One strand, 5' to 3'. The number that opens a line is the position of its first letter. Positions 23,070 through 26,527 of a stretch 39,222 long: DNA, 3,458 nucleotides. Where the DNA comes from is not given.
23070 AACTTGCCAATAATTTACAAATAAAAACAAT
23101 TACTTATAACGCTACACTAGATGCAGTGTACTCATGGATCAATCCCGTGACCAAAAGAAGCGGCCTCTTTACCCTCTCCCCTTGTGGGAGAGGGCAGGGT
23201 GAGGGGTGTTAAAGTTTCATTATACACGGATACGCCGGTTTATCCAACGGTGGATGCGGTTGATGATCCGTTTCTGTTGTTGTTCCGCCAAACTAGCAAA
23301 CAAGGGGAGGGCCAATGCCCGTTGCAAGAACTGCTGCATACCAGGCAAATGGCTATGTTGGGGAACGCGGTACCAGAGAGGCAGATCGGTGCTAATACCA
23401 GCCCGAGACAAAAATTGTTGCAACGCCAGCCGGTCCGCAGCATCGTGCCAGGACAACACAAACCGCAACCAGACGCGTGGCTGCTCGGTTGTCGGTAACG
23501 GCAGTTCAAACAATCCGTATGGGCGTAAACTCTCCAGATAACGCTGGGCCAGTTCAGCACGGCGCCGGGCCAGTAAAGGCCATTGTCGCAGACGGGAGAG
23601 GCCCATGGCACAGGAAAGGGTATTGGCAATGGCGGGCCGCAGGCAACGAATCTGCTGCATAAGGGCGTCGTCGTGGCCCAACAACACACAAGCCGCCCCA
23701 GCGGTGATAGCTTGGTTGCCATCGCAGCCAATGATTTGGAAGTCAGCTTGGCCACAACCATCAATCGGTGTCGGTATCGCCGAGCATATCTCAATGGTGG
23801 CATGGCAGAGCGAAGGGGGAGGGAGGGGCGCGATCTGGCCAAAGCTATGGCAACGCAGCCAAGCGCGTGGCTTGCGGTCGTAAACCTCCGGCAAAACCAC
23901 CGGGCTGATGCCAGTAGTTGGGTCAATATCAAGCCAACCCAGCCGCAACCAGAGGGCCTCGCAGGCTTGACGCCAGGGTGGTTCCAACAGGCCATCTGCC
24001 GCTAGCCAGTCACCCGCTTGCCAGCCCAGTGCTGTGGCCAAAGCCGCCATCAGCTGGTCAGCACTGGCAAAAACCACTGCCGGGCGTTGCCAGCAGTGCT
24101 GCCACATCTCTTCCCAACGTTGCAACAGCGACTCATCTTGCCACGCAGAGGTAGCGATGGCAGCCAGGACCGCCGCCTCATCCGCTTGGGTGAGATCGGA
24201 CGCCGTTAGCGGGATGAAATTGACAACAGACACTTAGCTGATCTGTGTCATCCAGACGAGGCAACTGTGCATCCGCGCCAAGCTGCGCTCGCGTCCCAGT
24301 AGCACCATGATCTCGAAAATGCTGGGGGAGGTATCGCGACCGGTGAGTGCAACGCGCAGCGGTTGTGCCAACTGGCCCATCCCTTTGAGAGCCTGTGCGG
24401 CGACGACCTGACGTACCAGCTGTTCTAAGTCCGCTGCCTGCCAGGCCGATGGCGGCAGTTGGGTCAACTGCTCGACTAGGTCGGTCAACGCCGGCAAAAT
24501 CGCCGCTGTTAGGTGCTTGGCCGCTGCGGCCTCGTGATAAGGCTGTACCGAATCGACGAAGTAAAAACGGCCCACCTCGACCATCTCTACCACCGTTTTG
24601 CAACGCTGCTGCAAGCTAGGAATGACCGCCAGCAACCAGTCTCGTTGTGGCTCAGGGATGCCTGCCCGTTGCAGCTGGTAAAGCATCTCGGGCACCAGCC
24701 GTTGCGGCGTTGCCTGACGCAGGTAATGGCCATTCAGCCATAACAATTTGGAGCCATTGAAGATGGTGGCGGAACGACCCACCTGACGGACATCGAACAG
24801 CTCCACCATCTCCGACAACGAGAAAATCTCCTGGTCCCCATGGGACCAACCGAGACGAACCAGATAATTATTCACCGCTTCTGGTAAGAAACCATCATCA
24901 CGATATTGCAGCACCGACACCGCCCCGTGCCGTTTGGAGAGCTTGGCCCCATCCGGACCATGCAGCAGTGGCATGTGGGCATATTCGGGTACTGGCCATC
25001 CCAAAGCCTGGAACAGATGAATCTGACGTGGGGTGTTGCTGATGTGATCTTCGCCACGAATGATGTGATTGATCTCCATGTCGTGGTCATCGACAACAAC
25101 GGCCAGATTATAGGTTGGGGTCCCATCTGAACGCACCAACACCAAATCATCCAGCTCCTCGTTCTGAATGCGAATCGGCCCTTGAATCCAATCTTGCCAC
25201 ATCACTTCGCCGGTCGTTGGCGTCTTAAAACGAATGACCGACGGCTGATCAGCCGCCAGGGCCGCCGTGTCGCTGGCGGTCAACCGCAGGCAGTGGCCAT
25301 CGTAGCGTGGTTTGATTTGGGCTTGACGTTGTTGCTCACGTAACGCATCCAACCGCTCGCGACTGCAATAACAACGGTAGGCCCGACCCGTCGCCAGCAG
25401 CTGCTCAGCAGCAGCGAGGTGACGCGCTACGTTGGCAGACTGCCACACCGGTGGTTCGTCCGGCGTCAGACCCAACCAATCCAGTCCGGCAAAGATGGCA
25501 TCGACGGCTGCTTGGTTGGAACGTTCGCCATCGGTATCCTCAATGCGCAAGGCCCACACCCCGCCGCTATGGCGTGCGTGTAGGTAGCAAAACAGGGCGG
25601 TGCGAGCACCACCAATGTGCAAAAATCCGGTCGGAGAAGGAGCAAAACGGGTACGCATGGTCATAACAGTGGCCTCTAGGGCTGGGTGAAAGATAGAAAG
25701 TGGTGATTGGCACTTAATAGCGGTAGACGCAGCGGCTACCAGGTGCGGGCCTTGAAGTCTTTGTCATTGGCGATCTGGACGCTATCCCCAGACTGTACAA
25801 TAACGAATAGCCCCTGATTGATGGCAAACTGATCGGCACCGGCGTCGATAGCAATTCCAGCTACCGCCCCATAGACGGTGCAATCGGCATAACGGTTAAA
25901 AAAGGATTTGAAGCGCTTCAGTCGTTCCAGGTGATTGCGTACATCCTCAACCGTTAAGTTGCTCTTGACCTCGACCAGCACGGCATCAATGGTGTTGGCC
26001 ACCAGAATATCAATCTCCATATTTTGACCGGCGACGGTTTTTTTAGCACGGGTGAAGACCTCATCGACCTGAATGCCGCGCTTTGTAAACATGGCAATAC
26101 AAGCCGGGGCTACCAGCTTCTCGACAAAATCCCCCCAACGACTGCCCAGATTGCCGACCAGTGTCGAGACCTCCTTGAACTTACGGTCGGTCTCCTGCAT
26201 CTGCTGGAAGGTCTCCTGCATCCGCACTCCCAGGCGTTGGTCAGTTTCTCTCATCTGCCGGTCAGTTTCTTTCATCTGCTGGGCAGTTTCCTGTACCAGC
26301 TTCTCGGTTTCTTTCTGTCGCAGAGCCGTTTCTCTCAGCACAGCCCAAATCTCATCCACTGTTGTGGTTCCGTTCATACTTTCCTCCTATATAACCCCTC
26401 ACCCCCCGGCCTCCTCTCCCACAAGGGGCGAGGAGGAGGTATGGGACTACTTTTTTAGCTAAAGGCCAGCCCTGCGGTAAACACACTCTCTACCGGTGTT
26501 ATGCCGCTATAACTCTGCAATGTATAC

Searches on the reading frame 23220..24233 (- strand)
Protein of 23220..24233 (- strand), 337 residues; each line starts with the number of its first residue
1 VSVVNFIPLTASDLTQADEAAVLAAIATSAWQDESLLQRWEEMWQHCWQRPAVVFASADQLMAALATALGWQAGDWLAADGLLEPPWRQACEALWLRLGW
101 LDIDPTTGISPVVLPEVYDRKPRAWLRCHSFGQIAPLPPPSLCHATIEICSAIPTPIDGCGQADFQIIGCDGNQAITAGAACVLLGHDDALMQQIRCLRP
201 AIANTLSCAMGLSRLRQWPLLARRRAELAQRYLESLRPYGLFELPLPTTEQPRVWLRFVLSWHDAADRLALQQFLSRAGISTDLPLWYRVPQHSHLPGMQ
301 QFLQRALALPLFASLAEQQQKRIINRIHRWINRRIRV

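Call 7: search_protein_families(library=pfam, proteins=[window:23220-24233:-])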
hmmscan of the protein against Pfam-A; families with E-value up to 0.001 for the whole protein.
window:23220-24233:- (337 aa): 1 family
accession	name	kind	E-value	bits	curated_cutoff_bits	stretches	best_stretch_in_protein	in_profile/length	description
PF01041.23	DegT_DnrJ_EryC1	-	3.4e-11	43.4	19.8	1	205-327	224-359/360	DegT/DnrJ/EryC1/StrS aminotransferase family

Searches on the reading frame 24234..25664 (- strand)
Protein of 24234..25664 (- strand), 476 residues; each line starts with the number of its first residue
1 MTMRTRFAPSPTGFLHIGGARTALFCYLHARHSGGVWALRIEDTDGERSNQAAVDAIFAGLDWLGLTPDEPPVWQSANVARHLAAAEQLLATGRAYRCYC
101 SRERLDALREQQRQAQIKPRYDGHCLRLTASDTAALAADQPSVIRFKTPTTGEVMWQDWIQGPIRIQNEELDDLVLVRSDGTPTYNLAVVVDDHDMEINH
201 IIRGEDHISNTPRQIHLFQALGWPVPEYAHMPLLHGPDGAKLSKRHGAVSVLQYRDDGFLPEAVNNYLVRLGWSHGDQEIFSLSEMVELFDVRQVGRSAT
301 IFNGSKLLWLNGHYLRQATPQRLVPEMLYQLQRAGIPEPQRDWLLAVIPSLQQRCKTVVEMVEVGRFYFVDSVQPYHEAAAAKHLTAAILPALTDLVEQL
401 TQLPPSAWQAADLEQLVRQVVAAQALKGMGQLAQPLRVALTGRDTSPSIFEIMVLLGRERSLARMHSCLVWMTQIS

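Call 7: search_protein_families(library=pfam, proteins=[window:24234-25664:-])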
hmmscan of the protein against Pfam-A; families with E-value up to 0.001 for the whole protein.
window:24234-25664:- (476 aa): 2 families
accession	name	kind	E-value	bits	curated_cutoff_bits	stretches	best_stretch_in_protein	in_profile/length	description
PF00749.27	tRNA-synt_1c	-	3.9e-97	325.4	23.4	1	3-309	2-314/314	tRNA synthetases class I (E and Q), catalytic domain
PF19269.4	Anticodon_2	-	2.3e-32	112.7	23.6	1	338-467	10-139/141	Anticodon binding domain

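Call 23: list_cluster_members(proteins=[window:24234-25664:-, window:18464-19690:+, window:16199-17236:-])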
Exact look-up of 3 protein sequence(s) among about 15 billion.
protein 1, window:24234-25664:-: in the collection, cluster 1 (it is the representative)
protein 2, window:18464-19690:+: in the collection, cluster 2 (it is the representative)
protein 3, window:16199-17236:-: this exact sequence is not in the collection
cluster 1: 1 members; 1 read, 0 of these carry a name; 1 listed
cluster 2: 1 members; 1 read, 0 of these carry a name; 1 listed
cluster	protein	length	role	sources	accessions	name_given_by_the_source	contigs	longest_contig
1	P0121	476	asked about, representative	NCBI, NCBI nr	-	-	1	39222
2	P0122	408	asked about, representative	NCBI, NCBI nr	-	-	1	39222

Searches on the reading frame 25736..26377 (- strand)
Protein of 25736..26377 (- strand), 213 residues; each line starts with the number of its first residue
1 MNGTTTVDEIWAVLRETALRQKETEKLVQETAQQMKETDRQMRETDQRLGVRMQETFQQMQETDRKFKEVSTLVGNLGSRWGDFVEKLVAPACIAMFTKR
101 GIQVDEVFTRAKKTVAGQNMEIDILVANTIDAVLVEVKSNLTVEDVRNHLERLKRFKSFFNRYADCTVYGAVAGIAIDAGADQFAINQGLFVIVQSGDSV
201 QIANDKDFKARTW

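Call 7: search_protein_families(library=pfam, proteins=[window:25736-26377:-])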
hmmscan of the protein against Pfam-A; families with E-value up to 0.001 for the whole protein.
window:25736-26377:- (213 aa): 2 families
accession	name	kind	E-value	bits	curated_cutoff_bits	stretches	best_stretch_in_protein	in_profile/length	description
PF12644.12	DUF3782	-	3.7e-06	27.4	24.4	1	48-107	5-65/78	Protein of unknown function (DUF3782)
PF20667.3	Sec10_N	-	0.0002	21.9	27.4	1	13-79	11-77/118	Exocyst complex component Sec10, N-terminal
